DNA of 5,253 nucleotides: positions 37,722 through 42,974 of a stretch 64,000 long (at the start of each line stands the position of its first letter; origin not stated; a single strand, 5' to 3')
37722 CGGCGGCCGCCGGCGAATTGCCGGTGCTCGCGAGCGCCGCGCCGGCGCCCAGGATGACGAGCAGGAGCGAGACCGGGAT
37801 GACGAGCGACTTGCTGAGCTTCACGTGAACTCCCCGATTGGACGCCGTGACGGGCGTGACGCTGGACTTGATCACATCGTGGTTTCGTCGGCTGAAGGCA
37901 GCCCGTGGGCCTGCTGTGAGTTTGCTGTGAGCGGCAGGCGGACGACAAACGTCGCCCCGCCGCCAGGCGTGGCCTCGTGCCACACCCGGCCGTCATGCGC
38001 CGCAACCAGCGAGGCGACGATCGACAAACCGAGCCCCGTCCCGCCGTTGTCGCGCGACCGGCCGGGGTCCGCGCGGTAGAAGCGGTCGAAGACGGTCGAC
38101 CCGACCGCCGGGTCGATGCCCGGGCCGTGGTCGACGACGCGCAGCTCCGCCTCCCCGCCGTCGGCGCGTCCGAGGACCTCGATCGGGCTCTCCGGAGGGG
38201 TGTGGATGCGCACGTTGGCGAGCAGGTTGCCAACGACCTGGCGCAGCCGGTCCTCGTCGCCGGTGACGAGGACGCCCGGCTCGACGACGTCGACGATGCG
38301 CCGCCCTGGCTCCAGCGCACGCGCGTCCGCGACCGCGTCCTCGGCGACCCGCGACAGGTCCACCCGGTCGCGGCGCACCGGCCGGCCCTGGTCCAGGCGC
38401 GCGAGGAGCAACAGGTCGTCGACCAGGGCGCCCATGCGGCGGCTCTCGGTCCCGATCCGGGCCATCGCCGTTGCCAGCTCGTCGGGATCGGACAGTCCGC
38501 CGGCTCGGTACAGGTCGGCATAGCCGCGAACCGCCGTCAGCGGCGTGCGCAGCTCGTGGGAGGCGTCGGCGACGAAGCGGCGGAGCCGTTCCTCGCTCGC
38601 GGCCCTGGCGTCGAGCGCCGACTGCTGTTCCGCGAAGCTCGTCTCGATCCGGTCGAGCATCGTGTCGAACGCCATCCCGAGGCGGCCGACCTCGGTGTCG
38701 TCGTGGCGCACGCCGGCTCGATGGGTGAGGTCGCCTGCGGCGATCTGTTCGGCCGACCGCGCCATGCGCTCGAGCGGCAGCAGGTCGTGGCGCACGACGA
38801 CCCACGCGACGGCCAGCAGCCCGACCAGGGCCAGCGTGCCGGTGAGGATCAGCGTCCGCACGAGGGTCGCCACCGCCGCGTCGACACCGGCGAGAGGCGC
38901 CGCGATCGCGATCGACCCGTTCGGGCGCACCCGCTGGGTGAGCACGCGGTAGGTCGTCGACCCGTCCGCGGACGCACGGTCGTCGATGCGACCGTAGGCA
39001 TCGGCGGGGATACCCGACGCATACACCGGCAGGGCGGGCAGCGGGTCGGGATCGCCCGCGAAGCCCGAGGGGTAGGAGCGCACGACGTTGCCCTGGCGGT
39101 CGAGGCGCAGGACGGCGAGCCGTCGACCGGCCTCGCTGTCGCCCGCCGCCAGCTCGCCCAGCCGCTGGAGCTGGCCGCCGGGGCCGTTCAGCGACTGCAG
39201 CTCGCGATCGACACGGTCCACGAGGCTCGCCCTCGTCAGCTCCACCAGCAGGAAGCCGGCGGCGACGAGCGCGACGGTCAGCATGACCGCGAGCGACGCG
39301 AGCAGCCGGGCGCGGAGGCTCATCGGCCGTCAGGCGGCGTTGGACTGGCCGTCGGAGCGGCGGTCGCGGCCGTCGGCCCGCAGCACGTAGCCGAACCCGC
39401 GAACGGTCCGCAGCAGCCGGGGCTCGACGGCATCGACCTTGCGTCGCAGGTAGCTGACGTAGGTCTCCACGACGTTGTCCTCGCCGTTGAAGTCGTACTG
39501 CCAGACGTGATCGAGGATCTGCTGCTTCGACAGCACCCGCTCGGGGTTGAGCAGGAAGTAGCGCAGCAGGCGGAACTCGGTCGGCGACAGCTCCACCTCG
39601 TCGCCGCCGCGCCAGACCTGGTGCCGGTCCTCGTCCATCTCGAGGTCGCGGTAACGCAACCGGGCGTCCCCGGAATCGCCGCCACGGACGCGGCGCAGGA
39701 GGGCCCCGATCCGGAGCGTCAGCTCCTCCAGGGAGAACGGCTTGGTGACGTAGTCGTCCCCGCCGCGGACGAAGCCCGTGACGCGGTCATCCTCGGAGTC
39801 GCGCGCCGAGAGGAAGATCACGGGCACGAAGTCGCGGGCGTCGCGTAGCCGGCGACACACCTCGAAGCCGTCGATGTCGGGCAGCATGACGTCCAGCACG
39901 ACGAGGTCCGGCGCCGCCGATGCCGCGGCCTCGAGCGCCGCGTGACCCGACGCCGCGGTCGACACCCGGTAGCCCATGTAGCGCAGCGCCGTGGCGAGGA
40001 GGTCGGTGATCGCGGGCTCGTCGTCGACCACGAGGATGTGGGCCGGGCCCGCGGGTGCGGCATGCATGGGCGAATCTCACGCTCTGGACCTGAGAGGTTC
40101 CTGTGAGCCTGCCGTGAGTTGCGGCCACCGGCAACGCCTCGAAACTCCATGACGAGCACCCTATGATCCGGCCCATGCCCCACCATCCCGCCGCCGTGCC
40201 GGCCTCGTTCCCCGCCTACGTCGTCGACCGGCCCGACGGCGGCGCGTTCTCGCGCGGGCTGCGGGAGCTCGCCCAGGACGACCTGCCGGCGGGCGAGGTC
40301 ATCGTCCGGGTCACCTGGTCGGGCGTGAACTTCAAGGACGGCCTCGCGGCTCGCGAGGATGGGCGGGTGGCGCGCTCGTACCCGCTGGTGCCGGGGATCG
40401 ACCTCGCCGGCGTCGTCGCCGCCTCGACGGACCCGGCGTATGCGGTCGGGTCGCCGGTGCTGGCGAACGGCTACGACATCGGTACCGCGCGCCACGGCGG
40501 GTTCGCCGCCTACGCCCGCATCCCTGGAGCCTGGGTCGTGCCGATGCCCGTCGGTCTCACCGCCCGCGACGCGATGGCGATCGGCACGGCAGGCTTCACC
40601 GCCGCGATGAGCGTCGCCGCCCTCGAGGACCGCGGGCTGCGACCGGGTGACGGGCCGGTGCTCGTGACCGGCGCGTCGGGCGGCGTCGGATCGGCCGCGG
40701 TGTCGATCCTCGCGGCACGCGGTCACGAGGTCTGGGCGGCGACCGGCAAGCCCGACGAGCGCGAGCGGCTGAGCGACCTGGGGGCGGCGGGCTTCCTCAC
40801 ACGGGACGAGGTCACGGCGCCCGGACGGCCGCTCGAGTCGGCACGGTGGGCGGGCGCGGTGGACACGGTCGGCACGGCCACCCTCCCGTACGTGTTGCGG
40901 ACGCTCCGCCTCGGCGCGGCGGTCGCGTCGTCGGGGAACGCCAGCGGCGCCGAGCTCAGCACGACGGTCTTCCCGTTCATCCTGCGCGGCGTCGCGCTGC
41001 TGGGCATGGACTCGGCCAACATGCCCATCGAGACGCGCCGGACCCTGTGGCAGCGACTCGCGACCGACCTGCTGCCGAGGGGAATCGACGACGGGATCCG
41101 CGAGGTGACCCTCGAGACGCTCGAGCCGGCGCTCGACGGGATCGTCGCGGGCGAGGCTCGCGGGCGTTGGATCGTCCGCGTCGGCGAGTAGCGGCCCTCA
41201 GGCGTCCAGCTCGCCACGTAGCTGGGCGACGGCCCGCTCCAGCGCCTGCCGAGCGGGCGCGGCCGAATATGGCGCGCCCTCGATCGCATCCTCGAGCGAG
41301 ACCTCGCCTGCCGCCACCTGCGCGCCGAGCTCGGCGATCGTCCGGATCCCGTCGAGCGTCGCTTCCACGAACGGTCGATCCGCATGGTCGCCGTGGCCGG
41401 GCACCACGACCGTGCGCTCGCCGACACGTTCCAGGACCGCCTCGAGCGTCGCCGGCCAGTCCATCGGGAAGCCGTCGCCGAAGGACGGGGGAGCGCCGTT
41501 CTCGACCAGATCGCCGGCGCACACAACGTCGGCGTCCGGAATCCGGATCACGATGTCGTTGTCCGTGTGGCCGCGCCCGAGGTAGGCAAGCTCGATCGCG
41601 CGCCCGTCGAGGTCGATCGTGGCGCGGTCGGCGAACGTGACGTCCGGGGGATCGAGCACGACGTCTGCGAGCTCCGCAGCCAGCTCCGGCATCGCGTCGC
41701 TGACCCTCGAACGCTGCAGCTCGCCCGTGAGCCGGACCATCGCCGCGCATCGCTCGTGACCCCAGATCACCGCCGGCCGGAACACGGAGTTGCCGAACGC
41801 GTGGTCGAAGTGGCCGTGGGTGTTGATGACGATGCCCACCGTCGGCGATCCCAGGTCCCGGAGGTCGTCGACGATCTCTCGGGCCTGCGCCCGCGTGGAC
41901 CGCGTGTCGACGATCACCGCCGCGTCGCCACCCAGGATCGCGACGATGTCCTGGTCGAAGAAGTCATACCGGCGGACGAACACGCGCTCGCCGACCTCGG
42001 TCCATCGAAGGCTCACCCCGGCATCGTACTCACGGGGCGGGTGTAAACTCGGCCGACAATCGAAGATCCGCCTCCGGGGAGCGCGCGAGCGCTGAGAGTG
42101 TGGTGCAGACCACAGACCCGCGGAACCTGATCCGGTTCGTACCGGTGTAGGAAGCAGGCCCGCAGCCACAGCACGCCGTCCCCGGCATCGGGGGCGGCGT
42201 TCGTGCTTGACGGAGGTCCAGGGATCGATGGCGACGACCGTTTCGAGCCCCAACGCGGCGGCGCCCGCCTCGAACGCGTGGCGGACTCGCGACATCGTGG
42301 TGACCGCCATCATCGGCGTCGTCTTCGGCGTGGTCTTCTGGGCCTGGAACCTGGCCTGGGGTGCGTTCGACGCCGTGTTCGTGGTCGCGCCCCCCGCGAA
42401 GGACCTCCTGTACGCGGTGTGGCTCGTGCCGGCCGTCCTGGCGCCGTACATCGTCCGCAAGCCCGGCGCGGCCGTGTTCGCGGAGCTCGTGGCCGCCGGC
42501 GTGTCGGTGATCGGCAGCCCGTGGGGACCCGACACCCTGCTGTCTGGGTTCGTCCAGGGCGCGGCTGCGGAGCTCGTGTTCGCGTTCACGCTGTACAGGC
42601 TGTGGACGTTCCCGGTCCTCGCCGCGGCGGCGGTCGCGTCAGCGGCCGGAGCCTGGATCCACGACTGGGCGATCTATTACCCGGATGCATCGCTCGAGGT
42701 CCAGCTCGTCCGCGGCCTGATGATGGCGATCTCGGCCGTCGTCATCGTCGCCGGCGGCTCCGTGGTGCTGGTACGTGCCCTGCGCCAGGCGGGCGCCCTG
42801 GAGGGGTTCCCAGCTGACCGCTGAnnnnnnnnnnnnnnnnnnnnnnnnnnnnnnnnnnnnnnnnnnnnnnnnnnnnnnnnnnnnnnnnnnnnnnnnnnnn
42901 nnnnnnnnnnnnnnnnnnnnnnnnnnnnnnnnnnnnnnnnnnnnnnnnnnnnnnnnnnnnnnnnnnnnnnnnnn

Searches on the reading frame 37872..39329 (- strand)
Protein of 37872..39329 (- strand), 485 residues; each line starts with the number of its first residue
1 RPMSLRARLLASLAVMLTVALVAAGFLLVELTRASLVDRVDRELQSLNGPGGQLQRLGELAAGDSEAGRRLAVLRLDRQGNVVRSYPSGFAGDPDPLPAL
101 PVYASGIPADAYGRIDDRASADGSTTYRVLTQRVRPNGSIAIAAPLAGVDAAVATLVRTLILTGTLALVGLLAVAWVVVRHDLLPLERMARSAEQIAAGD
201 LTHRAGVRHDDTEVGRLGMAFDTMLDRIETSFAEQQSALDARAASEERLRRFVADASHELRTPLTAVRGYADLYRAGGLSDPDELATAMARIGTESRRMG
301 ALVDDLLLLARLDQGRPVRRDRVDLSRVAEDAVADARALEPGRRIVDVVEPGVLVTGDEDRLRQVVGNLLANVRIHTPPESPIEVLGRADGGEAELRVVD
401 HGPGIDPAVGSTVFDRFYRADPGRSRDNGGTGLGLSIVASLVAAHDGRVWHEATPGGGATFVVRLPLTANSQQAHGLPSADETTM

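Call 56: search_protein_families(library=pfam, max_evalue=0.001, proteins=[window:37872-39329:-])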
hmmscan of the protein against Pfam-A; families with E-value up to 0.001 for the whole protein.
window:37872-39329:- (485 aa): 4 families
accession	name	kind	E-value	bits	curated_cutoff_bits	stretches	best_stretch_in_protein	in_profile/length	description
PF02518.31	HATPase_c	-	1.3e-27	96.9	26.4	1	357-468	1-110/111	Histidine kinase-, DNA gyrase B-, and HSP90-like ATPase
PF00512.31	HisKA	-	2.5e-19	69.5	26.9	1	249-315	2-66/66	His Kinase A (phospho-acceptor) domain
PF00672.30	HAMP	-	6.7e-12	46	25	1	185-229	9-52/53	HAMP domain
PF13581.12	HATPase_c_2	-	8.1e-05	23.1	27.4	1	354-444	24-111/127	Histidine kinase-like ATPase domain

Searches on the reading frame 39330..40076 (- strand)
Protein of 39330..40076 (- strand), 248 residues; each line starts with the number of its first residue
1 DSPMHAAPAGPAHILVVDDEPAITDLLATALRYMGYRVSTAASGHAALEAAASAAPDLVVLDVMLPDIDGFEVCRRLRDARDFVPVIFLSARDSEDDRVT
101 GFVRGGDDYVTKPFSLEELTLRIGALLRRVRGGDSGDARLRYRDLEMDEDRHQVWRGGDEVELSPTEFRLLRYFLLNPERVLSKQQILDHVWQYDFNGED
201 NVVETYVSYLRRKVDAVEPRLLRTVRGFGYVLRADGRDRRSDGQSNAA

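Call 56: search_protein_families(library=pfam, max_evalue=0.001, proteins=[window:39330-40076:-])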
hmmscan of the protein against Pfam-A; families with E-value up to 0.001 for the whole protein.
window:39330-40076:- (248 aa): 3 families
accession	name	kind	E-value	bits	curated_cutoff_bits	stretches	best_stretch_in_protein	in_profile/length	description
PF00072.30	Response_reg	-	2.5e-30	105.3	30.2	1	14-123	1-110/111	Response regulator receiver domain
PF00486.34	Trans_reg_C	-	5.2e-27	94.2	26.2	1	158-232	1-77/77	Transcriptional regulatory protein, C terminal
PF23198.2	PDE8A_N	-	0.00012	22.4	29.6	1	14-81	13-81/147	PDE8A-like, N-terminal domain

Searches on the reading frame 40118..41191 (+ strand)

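Call 56: search_protein_families(library=pfam, max_evalue=0.001, proteins=[window:40118-41191:+])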
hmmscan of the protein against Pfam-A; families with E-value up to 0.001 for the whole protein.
window:40118-41191:+ (357 aa): 3 families
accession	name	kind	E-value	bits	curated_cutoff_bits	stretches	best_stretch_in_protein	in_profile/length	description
PF08240.17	ADH_N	-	3.6e-11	43.7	23.5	1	58-144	2-103/104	Alcohol dehydrogenase GroES-like domain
PF00107.32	ADH_zinc_N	-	3.1e-10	40.6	31.8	1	189-314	1-127/129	Zinc-binding dehydrogenase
PF01370.27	Epimerase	-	0.00099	19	20.9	0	181-215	1-35/240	NAD dependent epimerase/dehydratase family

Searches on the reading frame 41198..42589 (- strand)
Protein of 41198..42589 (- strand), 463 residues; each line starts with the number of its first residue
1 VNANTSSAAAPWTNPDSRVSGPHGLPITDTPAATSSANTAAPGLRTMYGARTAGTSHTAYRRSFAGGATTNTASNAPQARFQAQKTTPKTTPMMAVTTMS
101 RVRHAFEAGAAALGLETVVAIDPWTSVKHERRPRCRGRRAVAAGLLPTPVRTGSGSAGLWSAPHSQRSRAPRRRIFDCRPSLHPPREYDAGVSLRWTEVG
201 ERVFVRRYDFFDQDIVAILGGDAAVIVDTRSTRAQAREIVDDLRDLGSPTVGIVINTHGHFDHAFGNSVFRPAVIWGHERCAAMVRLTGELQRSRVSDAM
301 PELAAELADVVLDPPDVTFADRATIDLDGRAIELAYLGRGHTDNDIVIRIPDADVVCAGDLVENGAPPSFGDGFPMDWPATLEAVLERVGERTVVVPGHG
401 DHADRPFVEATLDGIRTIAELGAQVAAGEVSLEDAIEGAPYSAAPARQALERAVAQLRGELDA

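Call 8: search_protein_families(library=pfam, proteins=[window:41198-42589:-])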
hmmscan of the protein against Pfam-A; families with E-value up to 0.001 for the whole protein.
window:41198-42589:- (463 aa): 1 family
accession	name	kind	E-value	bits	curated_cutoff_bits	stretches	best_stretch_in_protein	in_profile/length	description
PF00753.33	Lactamase_B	-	9e-18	65.3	22.7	1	211-399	4-196/196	Metallo-beta-lactamase superfamily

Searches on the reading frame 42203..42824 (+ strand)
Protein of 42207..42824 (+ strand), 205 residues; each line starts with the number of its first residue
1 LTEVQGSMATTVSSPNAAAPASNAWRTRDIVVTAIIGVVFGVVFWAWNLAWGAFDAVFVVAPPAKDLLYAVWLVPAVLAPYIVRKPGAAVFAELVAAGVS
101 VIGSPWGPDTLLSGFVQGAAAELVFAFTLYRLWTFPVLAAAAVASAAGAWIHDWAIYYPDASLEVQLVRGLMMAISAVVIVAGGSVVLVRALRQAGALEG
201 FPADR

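Call 8: search_protein_families(library=pfam, proteins=[window:42203-42817:+])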
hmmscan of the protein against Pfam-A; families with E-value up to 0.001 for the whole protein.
window:42203-42817:+ (204 aa): 0 families

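Call 13: search_protein_families(library=pfam, proteins=[window:42207-42824:+], max_evalue=0.01)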
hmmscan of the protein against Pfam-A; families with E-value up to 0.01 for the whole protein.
window:42207-42824:+ (205 aa): 1 family
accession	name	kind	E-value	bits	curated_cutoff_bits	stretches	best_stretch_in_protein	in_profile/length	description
PF09819.14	ABC_cobalt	-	2.4e-37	128.2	25.2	1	28-146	1-119/121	ABC-type cobalt transport system, permease component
